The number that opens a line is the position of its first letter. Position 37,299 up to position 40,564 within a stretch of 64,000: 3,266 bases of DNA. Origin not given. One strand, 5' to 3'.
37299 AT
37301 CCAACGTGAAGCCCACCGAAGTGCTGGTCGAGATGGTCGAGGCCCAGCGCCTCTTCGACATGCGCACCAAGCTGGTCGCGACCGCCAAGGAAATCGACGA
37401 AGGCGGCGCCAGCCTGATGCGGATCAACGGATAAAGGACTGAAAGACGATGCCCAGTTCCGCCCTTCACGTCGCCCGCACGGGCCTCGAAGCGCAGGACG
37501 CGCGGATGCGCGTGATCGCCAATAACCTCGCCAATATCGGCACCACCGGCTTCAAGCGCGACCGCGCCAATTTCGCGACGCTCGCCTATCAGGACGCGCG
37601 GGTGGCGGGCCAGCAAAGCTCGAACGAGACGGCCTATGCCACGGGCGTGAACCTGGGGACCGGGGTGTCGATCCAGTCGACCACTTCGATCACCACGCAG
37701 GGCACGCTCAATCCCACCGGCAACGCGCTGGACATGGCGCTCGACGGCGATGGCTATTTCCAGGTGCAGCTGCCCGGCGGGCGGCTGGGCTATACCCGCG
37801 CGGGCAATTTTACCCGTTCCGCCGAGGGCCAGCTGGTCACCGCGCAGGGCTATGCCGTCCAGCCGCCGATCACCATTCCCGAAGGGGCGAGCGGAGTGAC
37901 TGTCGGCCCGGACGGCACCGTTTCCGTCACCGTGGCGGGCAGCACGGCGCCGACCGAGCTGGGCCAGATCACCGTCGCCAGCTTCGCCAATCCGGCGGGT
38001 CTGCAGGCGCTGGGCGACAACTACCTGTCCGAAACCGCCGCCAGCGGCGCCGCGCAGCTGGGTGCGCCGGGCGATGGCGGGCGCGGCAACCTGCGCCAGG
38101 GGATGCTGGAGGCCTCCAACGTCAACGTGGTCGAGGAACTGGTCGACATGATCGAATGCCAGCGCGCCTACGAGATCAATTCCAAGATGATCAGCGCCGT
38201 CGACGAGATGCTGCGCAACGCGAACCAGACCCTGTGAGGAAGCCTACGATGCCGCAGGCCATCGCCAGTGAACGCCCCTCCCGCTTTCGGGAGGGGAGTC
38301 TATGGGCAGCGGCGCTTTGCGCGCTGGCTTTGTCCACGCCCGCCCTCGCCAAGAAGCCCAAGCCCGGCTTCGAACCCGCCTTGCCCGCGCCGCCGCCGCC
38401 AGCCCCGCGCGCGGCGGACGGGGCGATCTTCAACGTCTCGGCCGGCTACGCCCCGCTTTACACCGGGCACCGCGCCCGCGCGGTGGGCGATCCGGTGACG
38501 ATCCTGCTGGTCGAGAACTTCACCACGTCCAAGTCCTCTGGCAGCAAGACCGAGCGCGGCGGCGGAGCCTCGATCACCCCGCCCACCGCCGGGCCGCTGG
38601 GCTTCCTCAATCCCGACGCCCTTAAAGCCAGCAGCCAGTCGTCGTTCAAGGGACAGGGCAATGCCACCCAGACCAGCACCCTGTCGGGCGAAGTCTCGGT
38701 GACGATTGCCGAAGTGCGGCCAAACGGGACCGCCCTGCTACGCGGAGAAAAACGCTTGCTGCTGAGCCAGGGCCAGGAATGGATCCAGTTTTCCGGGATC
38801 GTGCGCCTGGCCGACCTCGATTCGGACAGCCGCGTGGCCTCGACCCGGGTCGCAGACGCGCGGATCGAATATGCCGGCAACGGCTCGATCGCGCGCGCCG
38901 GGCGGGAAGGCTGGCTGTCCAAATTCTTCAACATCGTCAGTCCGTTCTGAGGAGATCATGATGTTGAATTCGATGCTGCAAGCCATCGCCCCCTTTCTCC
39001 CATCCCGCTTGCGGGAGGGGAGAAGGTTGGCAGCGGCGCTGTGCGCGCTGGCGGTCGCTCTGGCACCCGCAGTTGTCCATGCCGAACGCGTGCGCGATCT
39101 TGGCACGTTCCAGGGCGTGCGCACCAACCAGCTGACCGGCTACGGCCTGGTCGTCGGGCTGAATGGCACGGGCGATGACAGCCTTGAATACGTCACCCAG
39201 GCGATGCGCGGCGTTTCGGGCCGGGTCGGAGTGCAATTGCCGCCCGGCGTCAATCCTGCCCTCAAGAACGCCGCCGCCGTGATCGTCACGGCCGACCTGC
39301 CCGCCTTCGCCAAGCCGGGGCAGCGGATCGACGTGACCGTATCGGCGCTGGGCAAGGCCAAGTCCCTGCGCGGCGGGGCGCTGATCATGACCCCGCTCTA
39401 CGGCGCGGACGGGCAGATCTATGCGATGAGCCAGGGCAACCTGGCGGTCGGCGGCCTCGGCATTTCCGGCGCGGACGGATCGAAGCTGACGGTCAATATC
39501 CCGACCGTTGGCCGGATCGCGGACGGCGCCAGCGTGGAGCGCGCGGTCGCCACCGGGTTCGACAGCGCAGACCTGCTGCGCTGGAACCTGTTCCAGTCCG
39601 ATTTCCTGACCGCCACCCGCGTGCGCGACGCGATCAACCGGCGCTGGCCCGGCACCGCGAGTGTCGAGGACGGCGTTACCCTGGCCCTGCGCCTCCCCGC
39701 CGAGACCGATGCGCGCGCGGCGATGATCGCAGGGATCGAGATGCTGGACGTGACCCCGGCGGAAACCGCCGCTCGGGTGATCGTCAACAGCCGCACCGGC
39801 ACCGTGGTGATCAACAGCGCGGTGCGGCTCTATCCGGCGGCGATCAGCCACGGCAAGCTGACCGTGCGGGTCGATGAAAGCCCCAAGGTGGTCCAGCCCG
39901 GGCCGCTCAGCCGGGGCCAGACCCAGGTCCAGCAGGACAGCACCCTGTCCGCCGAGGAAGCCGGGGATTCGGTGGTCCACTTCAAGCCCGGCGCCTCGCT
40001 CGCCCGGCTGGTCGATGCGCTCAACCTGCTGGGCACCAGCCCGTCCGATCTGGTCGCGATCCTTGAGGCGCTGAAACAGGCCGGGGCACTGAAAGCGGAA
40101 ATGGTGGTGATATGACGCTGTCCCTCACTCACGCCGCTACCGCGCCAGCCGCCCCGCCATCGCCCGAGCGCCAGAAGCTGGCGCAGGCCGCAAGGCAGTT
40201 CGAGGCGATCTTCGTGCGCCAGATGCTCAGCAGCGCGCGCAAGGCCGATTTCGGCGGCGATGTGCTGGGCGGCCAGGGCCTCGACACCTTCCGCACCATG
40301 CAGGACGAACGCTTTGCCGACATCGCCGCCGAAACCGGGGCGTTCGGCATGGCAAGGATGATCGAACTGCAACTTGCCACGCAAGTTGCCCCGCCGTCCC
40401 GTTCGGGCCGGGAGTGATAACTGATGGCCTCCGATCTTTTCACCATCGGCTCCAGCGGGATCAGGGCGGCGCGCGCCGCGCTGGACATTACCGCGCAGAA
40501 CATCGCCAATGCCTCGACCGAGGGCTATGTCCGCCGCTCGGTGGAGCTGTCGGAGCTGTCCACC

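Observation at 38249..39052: Unrelated ring genes flgH and flgI share an ~80-nt 5' coding module containing a GC hairpin of an intergenic repeat class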

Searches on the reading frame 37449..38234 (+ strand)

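Call 27: search_protein_families(library=pfam, proteins=[window:37449-38234:+])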
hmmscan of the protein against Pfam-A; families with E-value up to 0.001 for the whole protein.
window:37449-38234:+ (262 aa): 3 families
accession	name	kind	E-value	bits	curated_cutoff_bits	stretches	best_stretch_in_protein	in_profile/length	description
PF22692.1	LlgE_F_G_D1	-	1.2e-26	93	27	1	97-160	1-64/64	Flagellar hook protein FlgE/F/G D1 domain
PF06429.18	Flg_bbr_C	-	8.4e-23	80.1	23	1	216-260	1-45/46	Flagellar basal body rod FlgEFG protein C-terminal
PF00460.25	Flg_bb_rod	-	3.1e-09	37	20.7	1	6-36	1-31/31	Flagella basal body rod protein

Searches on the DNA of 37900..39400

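Call 28: search_rna_families(source=window, start=37900, end=39400, threshold=evalue, max_evalue=10)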
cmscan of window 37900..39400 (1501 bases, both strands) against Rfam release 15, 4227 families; matches with E-value up to 10: 6.
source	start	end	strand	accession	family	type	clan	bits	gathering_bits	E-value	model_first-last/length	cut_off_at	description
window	39216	39304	-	RF02007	mir-1237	Gene; miRNA;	-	24.8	65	0.73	1-102/102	no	mir-1237 microRNA precursor family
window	39010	39071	-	RF02522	Virus_CITE_8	Cis-reg;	-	23.6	80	0.085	1-71/71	no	Pea enation mosaic virus-2 cap-independent translation element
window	38756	38996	+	RF02205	WT1-AS_3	Gene; lncRNA;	-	18.1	55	8.2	1-245/245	no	WT1 antisense RNA conserved region 3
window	38478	38583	+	RF02046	Sphinx_1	Gene; lncRNA;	-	17.1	34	2.6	1-100/100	no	Sphinx_ conserved region 1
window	39012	39069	+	RF01922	mir-654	Gene; miRNA;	-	16.2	63.5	3.2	1-81/81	no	mir-654 microRNA precursor family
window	38988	39031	+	RF01897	mir-188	Gene; miRNA;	-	16.2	72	8.7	1-84/84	no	mir-188 microRNA precursor family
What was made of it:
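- There is no Rfam family match (call 28).
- Tried and rejected: A scan of 37900-39400 at E <= 10 gave only noise, mainly eukaryotic miRNA and lncRNA models plus a plant-virus element (call 28).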

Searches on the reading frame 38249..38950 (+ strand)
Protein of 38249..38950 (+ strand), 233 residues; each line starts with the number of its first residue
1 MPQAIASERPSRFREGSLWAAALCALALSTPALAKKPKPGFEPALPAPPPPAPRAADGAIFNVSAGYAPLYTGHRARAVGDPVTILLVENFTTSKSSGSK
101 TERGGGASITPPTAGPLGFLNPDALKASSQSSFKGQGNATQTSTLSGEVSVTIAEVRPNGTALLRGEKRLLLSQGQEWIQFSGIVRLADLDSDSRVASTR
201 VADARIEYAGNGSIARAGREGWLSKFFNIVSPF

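Call 27: search_protein_families(library=pfam, proteins=[window:38249-38947:+])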
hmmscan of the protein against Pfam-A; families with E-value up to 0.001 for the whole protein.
window:38249-38947:+ (233 aa): 1 family
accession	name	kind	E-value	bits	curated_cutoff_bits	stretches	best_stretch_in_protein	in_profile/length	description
PF02107.21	FlgH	-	1.7e-48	165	27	1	55-232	2-172/172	Flagellar L-ring protein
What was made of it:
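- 38249..38950 (+): flgH (L-ring protein, 233 aa). Predicted Sec signal peptide is residues 1-34 (38249-38350), cleaved ALA|KK. There is no lipobox cysteine at the cleavage site. Pfam PF02107, E 1.7e-48 (call 27).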

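Call 52: find_encoding_contigs(protein=window:38249-38950:+, flank=3000, max_places=4)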
Protein window:38249-38950:+ (233 aa): 23 contigs read that carry it; 4 places shown.
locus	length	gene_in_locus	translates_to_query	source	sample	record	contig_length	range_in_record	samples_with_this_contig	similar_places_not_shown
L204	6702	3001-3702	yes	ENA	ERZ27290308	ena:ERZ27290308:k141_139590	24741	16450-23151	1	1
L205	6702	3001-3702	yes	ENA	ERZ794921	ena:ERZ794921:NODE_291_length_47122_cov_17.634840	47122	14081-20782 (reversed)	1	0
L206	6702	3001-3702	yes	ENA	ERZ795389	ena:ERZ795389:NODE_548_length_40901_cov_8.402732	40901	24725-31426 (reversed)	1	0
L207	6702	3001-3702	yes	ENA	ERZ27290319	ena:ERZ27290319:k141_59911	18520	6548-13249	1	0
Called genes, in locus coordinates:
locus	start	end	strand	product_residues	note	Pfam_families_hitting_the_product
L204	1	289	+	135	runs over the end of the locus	PF06429:Flg_bbr_C (weak)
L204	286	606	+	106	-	PF03963:FlgD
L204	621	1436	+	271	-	PF00460:Flg_bb_rod, PF22692:LlgE_F_G_D1, PF06429:Flg_bbr_C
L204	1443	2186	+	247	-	PF00460:Flg_bb_rod (weak), PF22692:LlgE_F_G_D1, PF06429:Flg_bbr_C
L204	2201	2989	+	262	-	PF00460:Flg_bb_rod, PF22692:LlgE_F_G_D1, PF06429:Flg_bbr_C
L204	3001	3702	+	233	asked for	PF02107:FlgH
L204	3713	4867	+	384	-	PF02119:FlgI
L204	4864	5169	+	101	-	PF10135:Rod-binding (weak)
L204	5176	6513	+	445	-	PF00460:Flg_bb_rod (weak), PF22638:FlgK_D1, PF06429:Flg_bbr_C (weak)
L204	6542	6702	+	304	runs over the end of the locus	PF00669:Flagellin_N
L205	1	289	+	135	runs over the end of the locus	PF06429:Flg_bbr_C (weak)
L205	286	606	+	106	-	PF03963:FlgD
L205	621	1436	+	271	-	PF00460:Flg_bb_rod, PF22692:LlgE_F_G_D1, PF06429:Flg_bbr_C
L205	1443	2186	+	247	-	PF00460:Flg_bb_rod (weak), PF22692:LlgE_F_G_D1, PF06429:Flg_bbr_C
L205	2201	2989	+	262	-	PF00460:Flg_bb_rod, PF22692:LlgE_F_G_D1, PF06429:Flg_bbr_C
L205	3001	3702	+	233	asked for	PF02107:FlgH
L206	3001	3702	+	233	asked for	PF02107:FlgH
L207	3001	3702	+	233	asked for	PF02107:FlgH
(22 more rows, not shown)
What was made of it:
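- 38249..38950 (+): The exact 233-aa product is on record in metagenome assemblies (call 52).
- Checked: A gene caller used 38961 on conspecific metagenome contigs (call 52).
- A gene caller called the same flgH start on metagenome contigs (call 52).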

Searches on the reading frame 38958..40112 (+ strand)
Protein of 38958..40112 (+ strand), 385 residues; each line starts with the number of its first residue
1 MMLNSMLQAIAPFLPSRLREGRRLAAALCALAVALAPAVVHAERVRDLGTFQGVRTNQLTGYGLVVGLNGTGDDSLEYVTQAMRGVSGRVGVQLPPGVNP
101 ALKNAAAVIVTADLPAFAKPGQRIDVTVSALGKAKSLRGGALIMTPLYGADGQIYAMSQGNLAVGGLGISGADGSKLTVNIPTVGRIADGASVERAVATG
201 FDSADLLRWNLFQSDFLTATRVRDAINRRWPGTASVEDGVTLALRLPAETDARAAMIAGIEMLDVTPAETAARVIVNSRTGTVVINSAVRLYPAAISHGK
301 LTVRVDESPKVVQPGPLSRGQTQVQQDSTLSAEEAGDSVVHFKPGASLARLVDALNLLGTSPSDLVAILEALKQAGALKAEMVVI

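Call 10: find_related_loci(query=window:38973-40112:+, collection=genome_contigs, flank=3000)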
Query window:38973-40112:+ (380 aa) in genome_contigs; peptide patterns used: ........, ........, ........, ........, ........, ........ (x = any residue, [..] = any of these).
600 stretches matched a pattern (row limit reached: there are more); 533 encode a relative of the query (tblastn E <= 1e-3); the best 80 are kept; 80 distinct loci.
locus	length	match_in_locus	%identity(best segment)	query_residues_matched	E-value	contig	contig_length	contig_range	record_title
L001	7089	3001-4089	92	18-380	0e+0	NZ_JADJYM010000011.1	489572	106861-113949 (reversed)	MAG: Novosphingobium sp. isolate Lyne_18-Q3-R50-59_BATAC.36 tig00320851-10-4888080, whole genome shotgun sequence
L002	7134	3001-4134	83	1-380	0e+0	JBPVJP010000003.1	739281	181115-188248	MAG: Novosphingobium sp. BL-A-41-H4 isolate Passages #2 and #5 Novosphingobium_contig_21, whole genome shotgun sequence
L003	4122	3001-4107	82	10-380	0e+0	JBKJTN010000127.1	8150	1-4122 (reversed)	MAG: Novosphingobium sp. isolate ant_bin.62 S1Ck117_6048150_flag_0_multi_21.2678_len_8150, whole genome shotgun sequence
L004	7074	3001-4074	83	23-380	0e+0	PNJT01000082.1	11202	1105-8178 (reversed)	MAG: Novosphingobium sp. isolate WM.015 WM_1002688_11202, whole genome shotgun sequence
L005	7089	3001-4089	82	18-380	0e+0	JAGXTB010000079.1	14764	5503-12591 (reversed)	MAG: Sphingomonadales bacterium isolate CROMO_BS_53_1 c_000000283862, whole genome shotgun sequence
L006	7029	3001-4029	87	38-380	0e+0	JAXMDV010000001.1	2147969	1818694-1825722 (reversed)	MAG: Sphingomonadaceae bacterium isolate STL-PRO45 C1.182.fa-1, whole genome shotgun sequence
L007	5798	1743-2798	85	29-380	0e+0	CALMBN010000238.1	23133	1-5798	MAG TPA_asm: uncultured Novosphingobium sp. isolate SRR5739202_bin.34_CONCOCT_v1.1_MAG genome assembly, contig: ERZ79540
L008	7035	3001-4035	85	36-380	0e+0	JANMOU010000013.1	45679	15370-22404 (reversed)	MAG: Novosphingobium sp. isolate OTE_58_metabat_108 OTE_58_k141_527943, whole genome shotgun sequence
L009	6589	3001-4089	81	17-380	0e+0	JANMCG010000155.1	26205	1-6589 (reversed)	MAG: Novosphingobium sp. isolate OTE_1_metabat_181 OTE_1_k141_3216712, whole genome shotgun sequence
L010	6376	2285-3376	80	17-380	0e+0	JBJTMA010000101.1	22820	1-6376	MAG: Novosphingobium sp. isolate samp_4454_semibin_218 samp_4454_1062510, whole genome shotgun sequence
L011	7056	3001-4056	83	29-380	0e+0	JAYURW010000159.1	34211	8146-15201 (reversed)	MAG: Novosphingobium sp. isolate GL116_UP_metabinner_4 GL116_UP_metabinner_4_158, whole genome shotgun sequence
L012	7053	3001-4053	83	30-380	0e+0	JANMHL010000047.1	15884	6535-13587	MAG: Novosphingobium sp. isolate OTE_70_metabat_242 OTE_70_k141_1217035, whole genome shotgun sequence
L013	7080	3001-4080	84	23-380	0e+0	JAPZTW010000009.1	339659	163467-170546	MAG: Sphingomonadaceae bacterium isolate LE19-251.1G c_000000003264, whole genome shotgun sequence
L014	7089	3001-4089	79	17-380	0e+0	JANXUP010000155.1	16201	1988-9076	MAG: Sphingomonadaceae bacterium isolate 340R_metabat_122_sub 340R_k141_518420, whole genome shotgun sequence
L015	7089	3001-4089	85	18-380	0e+0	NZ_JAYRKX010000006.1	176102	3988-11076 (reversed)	MAG: Novosphingobium sp. isolate XM2_XAASGE1bin.26 NODE_126_length_176102_cov_6.165768, whole genome shotgun sequence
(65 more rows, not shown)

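Call 27: search_protein_families(library=pfam, proteins=[window:38958-40112:+])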
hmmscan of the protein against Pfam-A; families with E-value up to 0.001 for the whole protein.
window:38958-40112:+ (385 aa): 1 family
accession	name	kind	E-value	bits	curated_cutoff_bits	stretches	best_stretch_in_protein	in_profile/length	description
PF02119.21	FlgI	-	1.3e-125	419.3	25.3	1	44-384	1-343/343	Flagellar P-ring protein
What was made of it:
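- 38958..40115 (+): flgI (P-ring protein). The native start is ATG 38958 or 38961. The signal peptide runs to 39083 (VHA|ERVRDL). The ATG at 38973 is an internal Met that lies inside the cassette. Pfam PF02119, E 1.3e-125 (call 27).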

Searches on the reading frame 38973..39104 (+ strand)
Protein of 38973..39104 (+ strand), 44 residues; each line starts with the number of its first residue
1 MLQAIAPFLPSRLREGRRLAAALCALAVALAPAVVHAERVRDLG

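Call 33: find_homologous_proteins(query=A3, max_evalue=1)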
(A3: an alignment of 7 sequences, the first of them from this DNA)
Query A3 (7 sequences): 66 candidates shared short words with the query, none scored E <= 1.
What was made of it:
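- Tried and rejected: The padded profile returned nothing at E <= 1 from only 66 candidates (call 33).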

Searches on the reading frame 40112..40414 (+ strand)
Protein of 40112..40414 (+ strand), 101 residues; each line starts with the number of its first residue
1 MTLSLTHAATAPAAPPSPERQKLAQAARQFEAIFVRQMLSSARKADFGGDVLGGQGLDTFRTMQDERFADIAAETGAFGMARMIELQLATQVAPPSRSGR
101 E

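Call 27: search_protein_families(library=pfam, proteins=[window:40112-40414:+])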
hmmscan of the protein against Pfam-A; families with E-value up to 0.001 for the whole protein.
window:40112-40414:+ (101 aa): 1 family
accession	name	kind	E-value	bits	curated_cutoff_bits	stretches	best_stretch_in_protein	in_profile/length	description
PF10135.14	Rod-binding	-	1.1e-06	29.5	25.1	1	41-87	2-51/51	Rod binding protein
